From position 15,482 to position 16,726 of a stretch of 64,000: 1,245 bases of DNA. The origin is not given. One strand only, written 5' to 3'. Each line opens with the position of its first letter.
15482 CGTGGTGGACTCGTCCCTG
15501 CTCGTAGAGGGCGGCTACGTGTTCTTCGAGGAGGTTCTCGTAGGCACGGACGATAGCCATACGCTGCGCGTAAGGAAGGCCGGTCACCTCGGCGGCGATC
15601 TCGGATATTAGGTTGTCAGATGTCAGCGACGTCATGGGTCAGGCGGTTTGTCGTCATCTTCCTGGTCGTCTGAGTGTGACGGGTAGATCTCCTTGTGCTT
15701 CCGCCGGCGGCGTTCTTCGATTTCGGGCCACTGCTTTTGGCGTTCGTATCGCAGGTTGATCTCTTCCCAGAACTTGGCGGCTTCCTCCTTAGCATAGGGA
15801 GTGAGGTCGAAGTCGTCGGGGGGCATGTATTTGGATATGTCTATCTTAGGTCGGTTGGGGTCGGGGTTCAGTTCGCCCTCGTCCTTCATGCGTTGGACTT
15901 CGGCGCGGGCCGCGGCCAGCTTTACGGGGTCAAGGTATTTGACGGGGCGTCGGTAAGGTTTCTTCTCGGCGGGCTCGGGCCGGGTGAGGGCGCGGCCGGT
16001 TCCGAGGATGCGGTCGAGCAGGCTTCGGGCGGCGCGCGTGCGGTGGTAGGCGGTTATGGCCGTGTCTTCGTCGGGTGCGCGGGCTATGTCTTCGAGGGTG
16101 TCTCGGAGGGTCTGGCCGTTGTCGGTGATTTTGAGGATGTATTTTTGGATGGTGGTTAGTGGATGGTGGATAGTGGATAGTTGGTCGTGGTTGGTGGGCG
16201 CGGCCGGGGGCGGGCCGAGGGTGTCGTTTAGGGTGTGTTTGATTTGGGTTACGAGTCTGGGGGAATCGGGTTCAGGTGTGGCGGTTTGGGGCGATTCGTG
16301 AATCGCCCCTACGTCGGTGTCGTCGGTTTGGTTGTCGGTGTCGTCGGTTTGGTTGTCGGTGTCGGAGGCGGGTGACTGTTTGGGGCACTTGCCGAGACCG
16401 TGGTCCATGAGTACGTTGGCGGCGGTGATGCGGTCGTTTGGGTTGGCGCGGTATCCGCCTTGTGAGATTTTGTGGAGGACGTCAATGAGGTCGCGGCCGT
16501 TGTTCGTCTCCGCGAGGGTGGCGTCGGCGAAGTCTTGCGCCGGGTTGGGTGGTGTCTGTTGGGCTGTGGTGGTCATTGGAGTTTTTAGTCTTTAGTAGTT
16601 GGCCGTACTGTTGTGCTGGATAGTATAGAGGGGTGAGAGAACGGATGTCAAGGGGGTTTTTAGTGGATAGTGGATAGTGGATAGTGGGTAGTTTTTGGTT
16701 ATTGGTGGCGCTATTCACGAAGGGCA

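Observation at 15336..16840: Three-copy phage-packaging-derived cassette: intact promoter-bearing TerS-like gene, decayed TerL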

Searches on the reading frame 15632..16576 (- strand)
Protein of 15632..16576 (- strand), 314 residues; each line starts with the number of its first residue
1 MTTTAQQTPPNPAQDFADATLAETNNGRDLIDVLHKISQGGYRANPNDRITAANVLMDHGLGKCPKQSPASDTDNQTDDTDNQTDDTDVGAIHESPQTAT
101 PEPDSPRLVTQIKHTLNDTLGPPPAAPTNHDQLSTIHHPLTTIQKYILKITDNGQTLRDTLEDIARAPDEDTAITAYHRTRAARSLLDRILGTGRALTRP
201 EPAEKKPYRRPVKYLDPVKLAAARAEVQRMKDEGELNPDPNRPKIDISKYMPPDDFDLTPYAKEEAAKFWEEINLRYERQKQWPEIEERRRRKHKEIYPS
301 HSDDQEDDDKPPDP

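Call 5: search_protein_families(library=pfam, proteins=[window:15632-16576:-], max_evalue=1)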
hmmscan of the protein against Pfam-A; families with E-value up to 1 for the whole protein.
window:15632-16576:- (314 aa): 0 families

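Call 6: search_protein_families(library=phrogs, proteins=[window:15632-16576:-], max_evalue=1)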
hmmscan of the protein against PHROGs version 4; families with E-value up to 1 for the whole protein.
window:15632-16576:- (314 aa): 1 family
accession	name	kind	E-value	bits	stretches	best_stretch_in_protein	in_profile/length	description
phrog_7407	-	unknown function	0.0013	19.4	1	31-67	201-236/370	-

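Call 9: find_homologous_proteins(query=A1, max_evalue=0.001)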
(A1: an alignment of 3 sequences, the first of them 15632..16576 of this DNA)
Query A1 (3 sequences) (314 aa, profile of the alignment): 955 proteins with E <= 0.001 among 8000 candidates; the best 120 are listed.
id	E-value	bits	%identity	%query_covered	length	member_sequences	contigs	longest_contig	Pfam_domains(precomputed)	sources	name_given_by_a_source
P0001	9.2e-153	526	100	100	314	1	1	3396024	-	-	-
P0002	8.8e-143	494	33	60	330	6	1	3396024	-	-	-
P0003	3.8e-132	459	56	98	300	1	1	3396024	-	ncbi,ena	-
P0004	1.9e-127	443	64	100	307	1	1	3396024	-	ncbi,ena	-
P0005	3.6e-126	439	63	100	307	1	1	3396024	-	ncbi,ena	-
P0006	2.4e-125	436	32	60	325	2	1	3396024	-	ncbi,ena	-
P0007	3.0e-122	426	63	96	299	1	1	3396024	-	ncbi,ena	-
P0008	5.8e-122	425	62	100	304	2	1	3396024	-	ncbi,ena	-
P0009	3.4e-121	423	64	100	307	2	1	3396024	-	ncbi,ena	-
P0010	4.9e-115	403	61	98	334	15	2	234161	-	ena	-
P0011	5.7e-115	402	62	97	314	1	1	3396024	-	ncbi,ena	-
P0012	1.1e-114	401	64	100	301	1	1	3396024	-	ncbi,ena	-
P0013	1.2e-114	401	55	100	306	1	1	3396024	-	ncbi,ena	-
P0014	2.4e-113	397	58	100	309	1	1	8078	-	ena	-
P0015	3.8e-113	396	63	96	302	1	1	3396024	-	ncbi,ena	-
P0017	1.1e-112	395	51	100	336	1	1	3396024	-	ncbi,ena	-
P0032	2.7e-108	380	58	100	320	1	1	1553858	-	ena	-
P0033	4.8e-108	380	50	100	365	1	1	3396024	-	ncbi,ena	-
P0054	1.0e-104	369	57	100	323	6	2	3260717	-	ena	-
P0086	1.2e-99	352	57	100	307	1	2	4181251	-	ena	-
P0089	2.2e-99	351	32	54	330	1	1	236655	-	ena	-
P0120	4.4e-96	340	51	100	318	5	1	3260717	-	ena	-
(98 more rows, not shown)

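Call 12: find_related_loci(query=A2, collection=genome_contigs, flank=6000)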
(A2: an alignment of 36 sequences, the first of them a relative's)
Query A2 (314 aa) in genome_contigs; peptide patterns used: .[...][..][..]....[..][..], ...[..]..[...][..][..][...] (x = any residue, [..] = any of these).
133 stretches matched a pattern; 5 encode a relative of the query (tblastn E <= 1e-3); 5 distinct loci.
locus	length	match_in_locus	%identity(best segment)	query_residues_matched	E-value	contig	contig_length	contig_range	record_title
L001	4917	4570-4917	47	1-124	2e-28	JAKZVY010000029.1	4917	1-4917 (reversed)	MAG: Dehalococcoidia bacterium isolate Langseth_MAG_00123 Langseth_MAG_00123_000000000029, whole genome shotgun sequence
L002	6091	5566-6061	57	1-171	3e-36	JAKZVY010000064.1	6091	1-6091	MAG: Dehalococcoidia bacterium isolate Langseth_MAG_00123 Langseth_MAG_00123_000000000064, whole genome shotgun sequence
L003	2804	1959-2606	32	1-200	5e-18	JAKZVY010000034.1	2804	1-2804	MAG: Dehalococcoidia bacterium isolate Langseth_MAG_00123 Langseth_MAG_00123_000000000034, whole genome shotgun sequence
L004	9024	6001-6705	29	1-192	9e-14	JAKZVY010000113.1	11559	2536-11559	MAG: Dehalococcoidia bacterium isolate Langseth_MAG_00123 Langseth_MAG_00123_000000000113, whole genome shotgun sequence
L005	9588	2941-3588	31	4-200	1e-17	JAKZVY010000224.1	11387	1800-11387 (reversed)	MAG: Dehalococcoidia bacterium isolate Langseth_MAG_00123 Langseth_MAG_00123_000000000224, whole genome shotgun sequence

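Call 13: find_encoding_contigs(protein=P0004, flank=8000, max_places=3)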
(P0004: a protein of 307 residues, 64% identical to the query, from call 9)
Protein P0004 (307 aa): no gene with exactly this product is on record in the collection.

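Call 14: find_encoding_contigs(protein=P0017, flank=8000, max_places=3)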
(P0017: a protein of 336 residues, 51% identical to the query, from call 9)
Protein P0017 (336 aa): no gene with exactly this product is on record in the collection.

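Call 15: find_encoding_contigs(protein=P0054, flank=8000, max_places=3)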
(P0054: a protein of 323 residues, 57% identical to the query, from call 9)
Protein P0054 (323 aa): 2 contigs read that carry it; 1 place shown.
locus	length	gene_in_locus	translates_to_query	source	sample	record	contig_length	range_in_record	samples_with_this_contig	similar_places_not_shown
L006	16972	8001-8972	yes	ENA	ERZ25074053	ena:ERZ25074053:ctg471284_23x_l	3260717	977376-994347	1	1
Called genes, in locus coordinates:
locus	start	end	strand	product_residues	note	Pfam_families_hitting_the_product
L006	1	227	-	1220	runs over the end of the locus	PF02687:FtsX (weak)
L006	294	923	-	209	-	-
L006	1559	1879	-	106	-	-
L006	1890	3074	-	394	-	PF02771:Acyl-CoA_dh_N, PF02770:Acyl-CoA_dh_M, PF00441:Acyl-CoA_dh_1, PF08028:Acyl-CoA_dh_2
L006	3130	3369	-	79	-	PF01037:AsnC_trans_reg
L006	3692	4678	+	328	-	PF03576:Peptidase_S58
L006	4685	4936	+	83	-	PF24718:HTH_73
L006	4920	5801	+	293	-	PF03446:NAD_binding_2 (weak), PF03807:F420_oxidored, PF10727:Rossmann-like, PF10728:DUF2520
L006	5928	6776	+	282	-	PF02548:Pantoate_transf, PF13714:PEP_mutase (weak)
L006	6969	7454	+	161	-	-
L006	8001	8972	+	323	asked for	-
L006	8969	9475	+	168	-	PF03237:Terminase_6N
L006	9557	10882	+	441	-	PF13701:DDE_Tnp_1_4, PF01609:DDE_Tnp_1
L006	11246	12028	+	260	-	PF17289:Terminase_6C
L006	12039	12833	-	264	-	-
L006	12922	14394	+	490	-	-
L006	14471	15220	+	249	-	PF00106:adh_short, PF08659:KR (weak), PF13561:adh_short_C2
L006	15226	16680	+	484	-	PF13336:AcetylCoA_hyd_C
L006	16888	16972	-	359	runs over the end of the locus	PF12698:ABC2_membrane_3, PF01061:ABC2_membrane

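Call 16: find_encoding_contigs(protein=P0086, flank=8000, max_places=3)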
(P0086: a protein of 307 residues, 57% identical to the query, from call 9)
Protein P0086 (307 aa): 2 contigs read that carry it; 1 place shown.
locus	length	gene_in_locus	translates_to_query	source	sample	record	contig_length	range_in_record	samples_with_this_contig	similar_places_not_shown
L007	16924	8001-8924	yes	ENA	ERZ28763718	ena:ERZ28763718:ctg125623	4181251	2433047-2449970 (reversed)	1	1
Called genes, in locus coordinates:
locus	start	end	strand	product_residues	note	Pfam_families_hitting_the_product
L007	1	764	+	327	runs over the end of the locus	PF01548:DEDD_Tnp_IS110, PF02371:Transposase_20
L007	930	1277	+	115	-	-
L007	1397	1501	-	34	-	-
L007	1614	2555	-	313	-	PF00459:Inositol_P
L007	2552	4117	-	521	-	-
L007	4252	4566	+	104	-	PF01883:FeS_assembly_P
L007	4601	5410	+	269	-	PF10609:ParA, PF13614:AAA_31, PF01656:CbiA, PF02374:ArsA_ATPase (weak), PF09140:MipZ (weak)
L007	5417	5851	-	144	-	PF01575:MaoC_dehydratas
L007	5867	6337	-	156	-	PF01575:MaoC_dehydratas (weak), PF13452:FAS1_DH_region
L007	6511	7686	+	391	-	PF01702:TGT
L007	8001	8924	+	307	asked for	-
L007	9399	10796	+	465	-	PF08811:DUF1800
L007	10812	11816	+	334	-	PF08450:SGL (faint), PF25021:TEN_NHL (faint), PF01731:Arylesterase (faint), PF06739:SBBP (faint), PF24684:Vgb_lyase, PF01436:NHL, PF17170:DUF5128 (weak), PF01436:NHL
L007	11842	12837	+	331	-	PF17170:DUF5128 (faint), PF24684:Vgb_lyase (weak), PF25021:TEN_NHL (faint), PF08450:SGL (faint), PF01436:NHL (weak)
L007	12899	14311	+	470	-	PF08811:DUF1800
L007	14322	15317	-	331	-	PF00296:Bac_luciferase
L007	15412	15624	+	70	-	-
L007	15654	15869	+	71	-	PF07927:HicA_toxin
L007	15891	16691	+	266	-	PF00561:Abhydrolase_1, PF12697:Abhydrolase_6, PF12146:Hydrolase_4 (weak)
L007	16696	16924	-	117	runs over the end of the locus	PF05942:PaREP1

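Call 17: search_protein_families(library=phrogs, proteins=[L006:8969-9475:+, L006:11246-12028:+, L006:12039-12833:-, L006:12922-14394:+, L006:6969-7454:+, L007:9399-10796:+], max_evalue=0.01)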
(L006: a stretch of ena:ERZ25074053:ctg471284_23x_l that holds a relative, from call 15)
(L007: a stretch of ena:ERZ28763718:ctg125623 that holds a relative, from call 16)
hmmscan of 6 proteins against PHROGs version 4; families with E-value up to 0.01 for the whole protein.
L006:8969-9475:+ (168 aa): 0 families

L006:11246-12028:+ (260 aa): 4 families
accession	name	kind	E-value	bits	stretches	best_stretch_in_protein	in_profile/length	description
phrog_979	-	head and packaging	2.7e-31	110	1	34-252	370-602/642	terminase large subunit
phrog_38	-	head and packaging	1.1e-30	108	1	74-250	523-704/760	terminase large subunit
phrog_5573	-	head and packaging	1.3e-10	42.1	1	72-248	58-233/250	terminase large subunit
phrog_20726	-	unknown function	5.9e-05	23.8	1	99-181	4-88/199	-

L006:12039-12833:- (264 aa): 0 families

L006:12922-14394:+ (490 aa): 0 families

L006:6969-7454:+ (161 aa): 2 families
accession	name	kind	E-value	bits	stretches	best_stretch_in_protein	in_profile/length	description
phrog_7590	-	unknown function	1.7e-20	74.8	1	19-156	80-217/234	-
phrog_24039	-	unknown function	0.002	17.5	1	76-128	564-616/780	-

L007:9399-10796:+ (465 aa): 0 families

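Call 19: find_related_loci(query=A2, collection=viral_contigs, flank=10000)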
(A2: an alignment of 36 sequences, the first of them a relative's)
Query A2 (314 aa) in viral_contigs; peptide patterns used: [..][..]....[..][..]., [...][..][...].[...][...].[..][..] (x = any residue, [..] = any of these).
154 stretches matched a pattern, but none encodes a relative of the query by tblastn (E <= 1e-3).

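Call 20: find_related_loci(query=A2, collection=metagenome_contigs, flank=8000)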
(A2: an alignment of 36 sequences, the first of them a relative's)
Query A2 (314 aa) in metagenome_contigs; peptide patterns used: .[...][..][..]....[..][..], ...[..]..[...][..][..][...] (x = any residue, [..] = any of these).
233 stretches matched a pattern, but none encodes a relative of the query by tblastn (E <= 1e-3).

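Call 21: find_encoding_contigs(protein=P0120, flank=8000, max_places=2)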
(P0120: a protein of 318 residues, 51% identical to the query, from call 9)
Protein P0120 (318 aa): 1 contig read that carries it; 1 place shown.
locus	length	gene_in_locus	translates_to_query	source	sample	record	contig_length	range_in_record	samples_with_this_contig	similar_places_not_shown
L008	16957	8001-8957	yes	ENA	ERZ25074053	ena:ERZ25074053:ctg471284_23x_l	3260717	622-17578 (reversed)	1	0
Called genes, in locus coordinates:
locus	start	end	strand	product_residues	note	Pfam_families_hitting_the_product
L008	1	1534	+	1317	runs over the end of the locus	PF04563:RNA_pol_Rpb2_1, PF04561:RNA_pol_Rpb2_2, PF04565:RNA_pol_Rpb2_3, PF10385:RNA_pol_Rpb2_45, PF00562:RNA_pol_Rpb2_6, PF04560:RNA_pol_Rpb2_7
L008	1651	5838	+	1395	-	PF04997:RNA_pol_Rpb1_1, PF21668:RPOC_hybrid (faint), PF00623:RNA_pol_Rpb1_2, PF04983:RNA_pol_Rpb1_3, PF05000:RNA_pol_Rpb1_4, PF04998:RNA_pol_Rpb1_5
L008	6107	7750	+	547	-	PF00916:Sulfate_transp, PF01740:STAS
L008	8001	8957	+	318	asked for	-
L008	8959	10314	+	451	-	PF03237:Terminase_6N, PF17289:Terminase_6C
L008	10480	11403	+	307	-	PF00106:adh_short, PF08659:KR, PF13561:adh_short_C2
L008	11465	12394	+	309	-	PF00106:adh_short, PF08659:KR, PF13561:adh_short_C2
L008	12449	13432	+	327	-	PF00248:Aldo_ket_red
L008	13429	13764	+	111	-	PF05336:rhaM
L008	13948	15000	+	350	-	PF02615:Ldh_2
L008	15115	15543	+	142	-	PF01381:HTH_3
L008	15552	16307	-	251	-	PF00106:adh_short, PF08659:KR, PF13561:adh_short_C2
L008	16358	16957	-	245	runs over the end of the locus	PF01988:VIT1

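Call 22: find_encoding_contigs(protein=P0032, flank=8000, max_places=2)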
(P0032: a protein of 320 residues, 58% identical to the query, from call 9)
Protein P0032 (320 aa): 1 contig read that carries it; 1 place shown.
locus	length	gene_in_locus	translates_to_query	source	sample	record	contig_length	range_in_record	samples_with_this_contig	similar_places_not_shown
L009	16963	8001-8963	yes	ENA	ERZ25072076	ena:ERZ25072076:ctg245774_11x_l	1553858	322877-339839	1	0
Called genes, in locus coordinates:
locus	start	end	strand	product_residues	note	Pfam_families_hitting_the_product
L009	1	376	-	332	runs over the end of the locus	PF00528:BPD_transp_1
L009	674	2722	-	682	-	PF00496:SBP_bac_5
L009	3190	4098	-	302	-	PF12911:OppC_N, PF00528:BPD_transp_1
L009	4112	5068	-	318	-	PF19300:BPD_transp_1_N, PF00528:BPD_transp_1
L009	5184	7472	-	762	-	PF00496:SBP_bac_5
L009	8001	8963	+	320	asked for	-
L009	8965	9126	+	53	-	-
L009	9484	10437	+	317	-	PF00248:Aldo_ket_red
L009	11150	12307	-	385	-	PF01594:AI-2E_transport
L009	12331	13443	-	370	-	PF00296:Bac_luciferase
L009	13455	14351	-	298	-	PF10340:Say1_Mug180, PF20434:BD-FAE, PF07859:Abhydrolase_3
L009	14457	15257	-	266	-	PF02511:Thy1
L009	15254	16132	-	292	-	PF08501:Shikimate_dh_N, PF01488:Shikimate_DH, PF03435:Sacchrp_dh_NADP (faint), PF18317:SDH_C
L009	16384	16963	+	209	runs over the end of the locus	PF09335:VTT_dom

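Call 23: find_encoding_contigs(protein=P0089, flank=8000, max_places=2)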
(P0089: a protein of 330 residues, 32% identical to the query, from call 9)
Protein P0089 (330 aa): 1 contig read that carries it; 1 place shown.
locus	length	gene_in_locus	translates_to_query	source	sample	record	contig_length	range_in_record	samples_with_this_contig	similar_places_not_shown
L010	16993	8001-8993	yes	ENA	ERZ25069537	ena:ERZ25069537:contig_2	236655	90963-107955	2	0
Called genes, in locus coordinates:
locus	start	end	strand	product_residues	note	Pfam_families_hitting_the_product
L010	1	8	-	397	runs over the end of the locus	PF02515:CoA_transf_3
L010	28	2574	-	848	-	PF02515:CoA_transf_3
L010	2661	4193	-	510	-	PF07690:MFS_1, PF05977:MFS_3 (weak), PF07690:MFS_1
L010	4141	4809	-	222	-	PF03070:TENA_THI-4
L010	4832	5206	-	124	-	PF04126:Cyclophil_like, PF18050:Cyclophil_like2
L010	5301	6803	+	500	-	PF00370:FGGY_N, PF02782:FGGY_C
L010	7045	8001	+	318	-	-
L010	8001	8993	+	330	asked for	-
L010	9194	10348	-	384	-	PF00665:rve (weak)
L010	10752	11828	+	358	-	PF01032:FecCD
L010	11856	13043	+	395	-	-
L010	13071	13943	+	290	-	PF00005:ABC_tran, PF13304:AAA_21 (faint)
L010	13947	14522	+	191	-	PF02572:CobA_CobO_BtuR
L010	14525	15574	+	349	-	PF02277:DBI_PRT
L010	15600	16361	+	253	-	PF02654:CobS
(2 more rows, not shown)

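Call 27: search_solved_structures(query=A2, max_evalue=10, show_alignments=3)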
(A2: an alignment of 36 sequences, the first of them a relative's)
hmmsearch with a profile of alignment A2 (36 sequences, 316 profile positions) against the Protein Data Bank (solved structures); distinct sequences matched with E-value up to 10: 2.
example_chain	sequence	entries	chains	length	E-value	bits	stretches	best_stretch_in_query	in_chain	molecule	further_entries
7ung_A0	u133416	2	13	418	0.027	17.3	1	79-167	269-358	Tektin-1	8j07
1toj_A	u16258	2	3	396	2.2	11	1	175-258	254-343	Aspartate aminotransferase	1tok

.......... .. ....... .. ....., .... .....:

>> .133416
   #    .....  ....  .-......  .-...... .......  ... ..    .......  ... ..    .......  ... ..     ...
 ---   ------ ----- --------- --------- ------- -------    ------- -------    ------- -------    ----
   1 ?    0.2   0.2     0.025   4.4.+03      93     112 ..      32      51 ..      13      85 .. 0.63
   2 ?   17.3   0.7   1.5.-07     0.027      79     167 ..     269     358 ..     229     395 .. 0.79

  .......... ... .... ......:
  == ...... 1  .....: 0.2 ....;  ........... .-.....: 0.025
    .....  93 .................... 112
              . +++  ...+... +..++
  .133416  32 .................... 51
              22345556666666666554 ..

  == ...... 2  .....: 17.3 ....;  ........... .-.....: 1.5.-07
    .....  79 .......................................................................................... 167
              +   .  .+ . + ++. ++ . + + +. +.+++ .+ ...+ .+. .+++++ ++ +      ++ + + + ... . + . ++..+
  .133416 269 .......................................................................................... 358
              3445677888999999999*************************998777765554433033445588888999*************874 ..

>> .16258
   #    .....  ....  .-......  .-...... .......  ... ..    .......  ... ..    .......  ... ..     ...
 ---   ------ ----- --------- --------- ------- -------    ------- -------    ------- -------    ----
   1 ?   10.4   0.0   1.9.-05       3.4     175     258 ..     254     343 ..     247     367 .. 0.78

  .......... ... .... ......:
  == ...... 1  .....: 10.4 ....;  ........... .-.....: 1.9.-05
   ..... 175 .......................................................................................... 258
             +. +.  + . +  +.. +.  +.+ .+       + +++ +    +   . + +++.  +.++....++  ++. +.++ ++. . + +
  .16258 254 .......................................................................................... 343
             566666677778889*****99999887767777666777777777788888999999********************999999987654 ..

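Call 35: search_protein_families(library=padloc, proteins=[window:15632-16576:-, L008:8959-10314:+], max_evalue=0.01)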
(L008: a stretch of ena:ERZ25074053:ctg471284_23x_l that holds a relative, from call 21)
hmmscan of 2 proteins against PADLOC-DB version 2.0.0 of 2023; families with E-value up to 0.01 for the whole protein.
window:15632-16576:- (314 aa): 0 families

L008:8959-10314:+ (451 aa): 0 families

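Call 36: search_protein_families(library=ncbifam, proteins=[window:15632-16576:-, L008:8959-10314:+], max_evalue=0.01)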
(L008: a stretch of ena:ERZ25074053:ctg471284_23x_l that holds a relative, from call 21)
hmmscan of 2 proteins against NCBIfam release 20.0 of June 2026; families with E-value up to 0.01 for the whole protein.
window:15632-16576:- (314 aa): 0 families

L008:8959-10314:+ (451 aa): 2 families
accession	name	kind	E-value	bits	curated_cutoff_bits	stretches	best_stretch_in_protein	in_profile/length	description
TIGR01630.1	psiM2_ORF9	equivalog_domain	0.00011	22.8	41.65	1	311-441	7-141/142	phage terminase large subunit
NF033889.1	termin_lrg_T7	equivalog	0.00076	18.4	150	1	282-373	328-415/500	phage terminase large subunit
